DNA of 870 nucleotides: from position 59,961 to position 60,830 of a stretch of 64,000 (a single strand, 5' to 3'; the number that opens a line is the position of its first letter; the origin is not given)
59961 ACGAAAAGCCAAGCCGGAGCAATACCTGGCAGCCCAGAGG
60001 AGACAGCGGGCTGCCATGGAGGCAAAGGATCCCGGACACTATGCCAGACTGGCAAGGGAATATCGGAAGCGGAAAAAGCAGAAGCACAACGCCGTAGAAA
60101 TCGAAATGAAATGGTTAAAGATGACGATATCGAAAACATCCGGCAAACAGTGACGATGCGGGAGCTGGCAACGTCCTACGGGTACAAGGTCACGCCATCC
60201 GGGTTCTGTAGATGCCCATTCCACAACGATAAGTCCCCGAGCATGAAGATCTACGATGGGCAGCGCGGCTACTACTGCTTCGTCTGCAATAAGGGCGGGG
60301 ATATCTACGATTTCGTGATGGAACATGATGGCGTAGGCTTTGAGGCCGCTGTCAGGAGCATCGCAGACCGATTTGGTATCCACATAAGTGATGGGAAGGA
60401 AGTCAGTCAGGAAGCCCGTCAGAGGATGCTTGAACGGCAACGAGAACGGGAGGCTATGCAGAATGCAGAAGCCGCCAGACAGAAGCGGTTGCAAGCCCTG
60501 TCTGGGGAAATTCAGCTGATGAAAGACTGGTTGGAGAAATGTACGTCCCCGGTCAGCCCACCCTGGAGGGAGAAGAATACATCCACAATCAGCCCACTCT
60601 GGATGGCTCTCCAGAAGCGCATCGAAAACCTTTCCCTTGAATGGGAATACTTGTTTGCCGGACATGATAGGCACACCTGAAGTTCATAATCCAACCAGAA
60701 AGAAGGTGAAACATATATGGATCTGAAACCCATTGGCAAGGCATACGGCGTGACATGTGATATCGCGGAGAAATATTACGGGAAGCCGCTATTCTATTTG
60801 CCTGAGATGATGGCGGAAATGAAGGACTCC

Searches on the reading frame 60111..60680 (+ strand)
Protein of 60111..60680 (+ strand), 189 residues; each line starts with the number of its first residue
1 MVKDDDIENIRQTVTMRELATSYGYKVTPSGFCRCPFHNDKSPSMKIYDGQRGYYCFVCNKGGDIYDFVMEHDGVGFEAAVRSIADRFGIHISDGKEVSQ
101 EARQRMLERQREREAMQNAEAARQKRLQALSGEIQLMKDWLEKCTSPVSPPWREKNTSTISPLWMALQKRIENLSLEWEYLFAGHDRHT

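Call 41: search_protein_families(library=pfam, proteins=[window:60111-60680:+], max_evalue=0.001)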
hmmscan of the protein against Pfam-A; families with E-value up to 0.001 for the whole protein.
window:60111-60680:+ (189 aa): 1 family
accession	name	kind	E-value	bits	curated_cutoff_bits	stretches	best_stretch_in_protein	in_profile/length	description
PF01807.25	Zn_ribbon_DnaG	-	2.1e-20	72.8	24.9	1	5-94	4-95/98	CHC2 zinc finger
